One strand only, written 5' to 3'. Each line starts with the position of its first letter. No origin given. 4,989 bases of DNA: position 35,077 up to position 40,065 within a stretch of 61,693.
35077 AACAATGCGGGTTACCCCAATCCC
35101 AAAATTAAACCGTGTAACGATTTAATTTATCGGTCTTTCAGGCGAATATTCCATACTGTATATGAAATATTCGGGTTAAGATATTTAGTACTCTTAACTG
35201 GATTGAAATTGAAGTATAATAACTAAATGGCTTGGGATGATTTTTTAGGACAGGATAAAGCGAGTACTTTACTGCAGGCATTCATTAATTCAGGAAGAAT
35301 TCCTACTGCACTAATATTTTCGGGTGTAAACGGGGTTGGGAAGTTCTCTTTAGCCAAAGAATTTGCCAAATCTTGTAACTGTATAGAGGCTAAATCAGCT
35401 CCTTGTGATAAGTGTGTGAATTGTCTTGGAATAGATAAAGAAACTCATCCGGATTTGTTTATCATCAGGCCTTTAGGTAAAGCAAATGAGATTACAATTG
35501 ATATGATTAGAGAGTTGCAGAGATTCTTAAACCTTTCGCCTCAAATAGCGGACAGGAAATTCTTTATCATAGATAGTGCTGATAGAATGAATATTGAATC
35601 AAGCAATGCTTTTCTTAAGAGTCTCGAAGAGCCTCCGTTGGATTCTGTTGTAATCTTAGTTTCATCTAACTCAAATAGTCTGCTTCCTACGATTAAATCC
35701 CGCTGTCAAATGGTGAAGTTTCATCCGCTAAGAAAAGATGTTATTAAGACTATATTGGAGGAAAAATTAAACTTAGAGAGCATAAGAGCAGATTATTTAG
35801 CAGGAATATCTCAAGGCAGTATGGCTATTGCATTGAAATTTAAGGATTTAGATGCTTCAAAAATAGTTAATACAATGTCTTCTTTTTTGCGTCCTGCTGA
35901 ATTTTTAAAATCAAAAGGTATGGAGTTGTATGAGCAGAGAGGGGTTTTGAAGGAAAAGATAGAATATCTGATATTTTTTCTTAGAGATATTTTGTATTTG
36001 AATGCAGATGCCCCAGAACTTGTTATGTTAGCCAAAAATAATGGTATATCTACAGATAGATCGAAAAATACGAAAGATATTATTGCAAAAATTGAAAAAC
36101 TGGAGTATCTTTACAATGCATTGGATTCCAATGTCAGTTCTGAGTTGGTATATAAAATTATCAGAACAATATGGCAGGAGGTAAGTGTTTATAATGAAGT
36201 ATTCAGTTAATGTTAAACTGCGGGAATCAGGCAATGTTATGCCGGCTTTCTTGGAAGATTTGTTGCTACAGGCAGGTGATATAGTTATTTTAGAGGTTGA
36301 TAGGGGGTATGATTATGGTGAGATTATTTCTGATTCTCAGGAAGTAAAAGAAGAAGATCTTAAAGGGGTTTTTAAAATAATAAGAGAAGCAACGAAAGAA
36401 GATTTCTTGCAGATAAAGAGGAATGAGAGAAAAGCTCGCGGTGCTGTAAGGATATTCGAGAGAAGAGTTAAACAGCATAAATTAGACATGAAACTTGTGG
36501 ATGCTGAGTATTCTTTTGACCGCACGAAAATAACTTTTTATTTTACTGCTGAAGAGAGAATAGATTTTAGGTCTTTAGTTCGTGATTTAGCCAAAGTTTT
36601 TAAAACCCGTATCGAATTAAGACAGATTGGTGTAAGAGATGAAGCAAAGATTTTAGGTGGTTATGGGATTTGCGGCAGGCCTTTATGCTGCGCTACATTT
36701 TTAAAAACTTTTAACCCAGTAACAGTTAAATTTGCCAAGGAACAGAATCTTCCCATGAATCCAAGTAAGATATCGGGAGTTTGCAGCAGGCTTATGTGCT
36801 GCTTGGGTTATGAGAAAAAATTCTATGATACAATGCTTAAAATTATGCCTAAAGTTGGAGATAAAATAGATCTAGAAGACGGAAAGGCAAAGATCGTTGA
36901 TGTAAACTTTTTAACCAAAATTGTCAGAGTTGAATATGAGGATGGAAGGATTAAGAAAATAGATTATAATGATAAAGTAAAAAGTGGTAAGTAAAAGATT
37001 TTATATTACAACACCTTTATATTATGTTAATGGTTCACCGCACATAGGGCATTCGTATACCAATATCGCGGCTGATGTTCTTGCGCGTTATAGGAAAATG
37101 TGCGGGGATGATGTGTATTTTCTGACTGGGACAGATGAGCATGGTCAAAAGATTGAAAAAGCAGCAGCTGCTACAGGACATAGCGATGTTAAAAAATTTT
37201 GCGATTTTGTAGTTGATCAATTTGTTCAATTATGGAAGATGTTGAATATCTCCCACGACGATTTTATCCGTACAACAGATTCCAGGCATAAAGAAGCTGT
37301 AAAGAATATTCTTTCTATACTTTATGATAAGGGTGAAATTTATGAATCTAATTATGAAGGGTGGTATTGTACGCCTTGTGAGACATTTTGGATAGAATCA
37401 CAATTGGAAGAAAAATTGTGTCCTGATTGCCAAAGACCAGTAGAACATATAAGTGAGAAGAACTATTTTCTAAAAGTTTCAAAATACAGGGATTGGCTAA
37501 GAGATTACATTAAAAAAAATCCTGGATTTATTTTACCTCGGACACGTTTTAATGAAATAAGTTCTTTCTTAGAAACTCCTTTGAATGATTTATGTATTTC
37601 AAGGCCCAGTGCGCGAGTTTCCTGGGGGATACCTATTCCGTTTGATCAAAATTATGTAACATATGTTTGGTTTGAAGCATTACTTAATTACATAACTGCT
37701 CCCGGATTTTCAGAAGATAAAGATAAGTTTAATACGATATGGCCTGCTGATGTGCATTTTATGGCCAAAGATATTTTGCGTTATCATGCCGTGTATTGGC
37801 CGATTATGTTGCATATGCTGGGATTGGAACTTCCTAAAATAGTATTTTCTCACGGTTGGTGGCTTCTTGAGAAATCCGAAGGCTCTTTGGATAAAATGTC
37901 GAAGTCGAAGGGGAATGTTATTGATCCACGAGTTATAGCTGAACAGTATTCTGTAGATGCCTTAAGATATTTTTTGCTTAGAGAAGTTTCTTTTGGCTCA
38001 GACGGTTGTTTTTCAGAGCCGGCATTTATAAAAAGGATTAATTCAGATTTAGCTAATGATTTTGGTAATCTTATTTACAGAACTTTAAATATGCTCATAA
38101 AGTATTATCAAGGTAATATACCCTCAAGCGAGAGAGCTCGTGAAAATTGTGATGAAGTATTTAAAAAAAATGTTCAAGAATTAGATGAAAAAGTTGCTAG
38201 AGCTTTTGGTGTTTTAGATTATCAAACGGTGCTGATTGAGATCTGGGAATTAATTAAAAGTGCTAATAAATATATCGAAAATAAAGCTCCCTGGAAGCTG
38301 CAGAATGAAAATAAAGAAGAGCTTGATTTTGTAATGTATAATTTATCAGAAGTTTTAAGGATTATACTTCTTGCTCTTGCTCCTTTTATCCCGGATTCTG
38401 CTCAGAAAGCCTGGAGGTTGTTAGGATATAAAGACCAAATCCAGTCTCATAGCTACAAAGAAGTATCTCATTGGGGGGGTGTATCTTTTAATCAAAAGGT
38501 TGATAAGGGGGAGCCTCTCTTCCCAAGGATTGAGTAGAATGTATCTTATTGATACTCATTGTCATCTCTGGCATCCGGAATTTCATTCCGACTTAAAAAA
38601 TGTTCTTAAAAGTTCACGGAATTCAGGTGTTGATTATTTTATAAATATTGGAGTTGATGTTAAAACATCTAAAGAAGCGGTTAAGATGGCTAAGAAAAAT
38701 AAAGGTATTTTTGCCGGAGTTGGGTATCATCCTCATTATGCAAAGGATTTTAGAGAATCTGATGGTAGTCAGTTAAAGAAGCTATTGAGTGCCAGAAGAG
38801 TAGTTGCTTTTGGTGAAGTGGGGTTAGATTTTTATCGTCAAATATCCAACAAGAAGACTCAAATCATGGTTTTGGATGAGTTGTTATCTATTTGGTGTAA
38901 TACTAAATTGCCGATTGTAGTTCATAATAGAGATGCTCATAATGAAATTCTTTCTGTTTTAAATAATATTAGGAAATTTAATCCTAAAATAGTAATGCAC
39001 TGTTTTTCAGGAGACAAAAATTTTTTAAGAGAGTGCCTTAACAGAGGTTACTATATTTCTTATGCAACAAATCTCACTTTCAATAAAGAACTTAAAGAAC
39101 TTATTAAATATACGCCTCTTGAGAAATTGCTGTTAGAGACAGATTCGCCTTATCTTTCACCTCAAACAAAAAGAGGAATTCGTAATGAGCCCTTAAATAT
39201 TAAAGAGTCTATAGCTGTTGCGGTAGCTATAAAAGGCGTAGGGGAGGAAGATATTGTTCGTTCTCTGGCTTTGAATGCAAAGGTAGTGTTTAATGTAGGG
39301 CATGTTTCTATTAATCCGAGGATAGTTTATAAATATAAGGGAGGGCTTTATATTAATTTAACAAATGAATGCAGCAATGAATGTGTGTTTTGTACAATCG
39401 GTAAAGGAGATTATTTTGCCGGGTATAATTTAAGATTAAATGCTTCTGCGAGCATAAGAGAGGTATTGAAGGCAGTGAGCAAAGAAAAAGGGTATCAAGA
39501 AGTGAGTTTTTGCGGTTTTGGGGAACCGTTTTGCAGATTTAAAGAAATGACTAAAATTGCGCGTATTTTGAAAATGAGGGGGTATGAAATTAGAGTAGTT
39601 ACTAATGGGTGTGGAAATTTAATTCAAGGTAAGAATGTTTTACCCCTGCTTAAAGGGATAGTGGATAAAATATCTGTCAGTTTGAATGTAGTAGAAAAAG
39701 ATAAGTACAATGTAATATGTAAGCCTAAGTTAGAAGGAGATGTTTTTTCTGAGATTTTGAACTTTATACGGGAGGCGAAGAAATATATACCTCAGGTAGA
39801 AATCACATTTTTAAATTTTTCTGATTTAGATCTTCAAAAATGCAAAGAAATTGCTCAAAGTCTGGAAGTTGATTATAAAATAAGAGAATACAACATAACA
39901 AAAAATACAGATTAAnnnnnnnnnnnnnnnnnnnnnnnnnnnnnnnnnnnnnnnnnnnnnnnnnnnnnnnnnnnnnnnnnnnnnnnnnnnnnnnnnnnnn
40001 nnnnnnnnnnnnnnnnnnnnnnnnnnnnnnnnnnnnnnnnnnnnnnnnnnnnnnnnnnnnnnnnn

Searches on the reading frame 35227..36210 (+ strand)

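Call 54: search_protein_families(library=pfam, proteins=[window:35227-36210:+], max_evalue=0.000001)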
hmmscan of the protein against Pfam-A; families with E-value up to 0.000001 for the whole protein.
window:35227-36210:+ (327 aa): 1 family
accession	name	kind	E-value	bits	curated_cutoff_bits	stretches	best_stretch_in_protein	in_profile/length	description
PF13177.12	DNA_pol3_delta2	-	1.8e-49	168.3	27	1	9-168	2-160/161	DNA polymerase III, delta subunit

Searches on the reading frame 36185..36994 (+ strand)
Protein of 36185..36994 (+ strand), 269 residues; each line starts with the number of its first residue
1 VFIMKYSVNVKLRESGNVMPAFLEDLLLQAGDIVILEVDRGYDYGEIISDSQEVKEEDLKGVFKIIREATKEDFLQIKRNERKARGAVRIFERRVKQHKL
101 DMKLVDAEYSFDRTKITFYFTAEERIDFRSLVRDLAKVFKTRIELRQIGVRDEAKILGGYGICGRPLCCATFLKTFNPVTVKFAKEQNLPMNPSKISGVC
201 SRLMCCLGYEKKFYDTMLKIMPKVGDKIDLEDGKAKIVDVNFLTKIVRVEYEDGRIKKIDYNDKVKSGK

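Call 54: search_protein_families(library=pfam, proteins=[window:36185-36994:+], max_evalue=0.000001)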
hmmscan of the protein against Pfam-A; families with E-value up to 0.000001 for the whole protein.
window:36185-36994:+ (269 aa): 1 family
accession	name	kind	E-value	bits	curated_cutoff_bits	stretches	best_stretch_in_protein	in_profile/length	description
PF04468.17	PSP1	-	2.5e-34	117.9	27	1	64-148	2-86/86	PSP1 C-terminal conserved region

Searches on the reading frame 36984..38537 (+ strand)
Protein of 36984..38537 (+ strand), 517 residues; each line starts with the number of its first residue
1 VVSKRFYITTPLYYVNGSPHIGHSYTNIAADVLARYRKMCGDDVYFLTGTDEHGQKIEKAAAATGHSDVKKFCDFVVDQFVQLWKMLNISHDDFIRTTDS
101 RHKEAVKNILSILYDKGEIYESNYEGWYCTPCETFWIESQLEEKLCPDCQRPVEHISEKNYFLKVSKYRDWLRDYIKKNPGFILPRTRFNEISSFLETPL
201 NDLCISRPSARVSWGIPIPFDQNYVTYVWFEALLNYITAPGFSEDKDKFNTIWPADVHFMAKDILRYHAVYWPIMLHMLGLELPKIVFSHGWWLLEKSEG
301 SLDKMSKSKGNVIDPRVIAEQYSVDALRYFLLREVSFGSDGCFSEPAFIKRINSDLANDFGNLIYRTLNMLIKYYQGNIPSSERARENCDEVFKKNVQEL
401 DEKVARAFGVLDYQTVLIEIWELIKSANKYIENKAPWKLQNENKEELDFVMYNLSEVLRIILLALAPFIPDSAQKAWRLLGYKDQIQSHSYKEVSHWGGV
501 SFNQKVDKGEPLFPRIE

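Call 54: search_protein_families(library=pfam, proteins=[window:36984-38537:+], max_evalue=0.000001)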
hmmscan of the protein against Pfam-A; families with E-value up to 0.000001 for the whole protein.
window:36984-38537:+ (517 aa): 4 families
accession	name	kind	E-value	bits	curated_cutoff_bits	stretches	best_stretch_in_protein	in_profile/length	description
PF09334.17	tRNA-synt_1g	-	7.6e-104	348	20.1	2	157-368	180-391/391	tRNA synthetases class I (M)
PF00133.28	tRNA-synt_1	-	7e-35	121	22.7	2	4-220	23-245/414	tRNA synthetases class I (I, L, M and V)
PF01406.26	tRNA-synt_1e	-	2.3e-12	47.3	27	1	15-124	19-126/301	tRNA synthetases class I (C) catalytic domain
PF08264.19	Anticodon_1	-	5.9e-10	39.6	25.1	1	395-493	6-106/148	Anticodon-binding domain of tRNA ligase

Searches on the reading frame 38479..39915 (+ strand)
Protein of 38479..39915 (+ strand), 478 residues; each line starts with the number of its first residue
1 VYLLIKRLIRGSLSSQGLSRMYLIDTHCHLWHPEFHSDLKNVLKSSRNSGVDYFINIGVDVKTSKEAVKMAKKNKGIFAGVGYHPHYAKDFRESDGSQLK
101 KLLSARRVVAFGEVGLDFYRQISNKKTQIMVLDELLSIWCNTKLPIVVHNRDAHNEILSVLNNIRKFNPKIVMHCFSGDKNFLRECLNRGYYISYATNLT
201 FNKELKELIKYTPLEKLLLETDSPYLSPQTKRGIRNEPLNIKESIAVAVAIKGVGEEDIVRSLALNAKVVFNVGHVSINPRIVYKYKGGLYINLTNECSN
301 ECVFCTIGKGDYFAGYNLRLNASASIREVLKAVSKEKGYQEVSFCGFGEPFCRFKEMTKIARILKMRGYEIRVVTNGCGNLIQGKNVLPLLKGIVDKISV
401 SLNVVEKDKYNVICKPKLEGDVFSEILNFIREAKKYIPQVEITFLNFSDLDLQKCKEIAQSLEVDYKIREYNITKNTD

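Call 54: search_protein_families(library=pfam, proteins=[window:38479-39915:+], max_evalue=0.000001)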
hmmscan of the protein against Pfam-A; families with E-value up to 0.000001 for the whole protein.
window:38479-39915:+ (478 aa): 2 families
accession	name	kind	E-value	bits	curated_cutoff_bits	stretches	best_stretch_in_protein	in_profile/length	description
PF01026.27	TatD_DNase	-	5.6e-71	239.3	27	1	24-272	1-253/253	TatD related DNase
PF04055.27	Radical_SAM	-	2.4e-12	47.8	29.5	1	292-446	1-150/166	Radical SAM superfamily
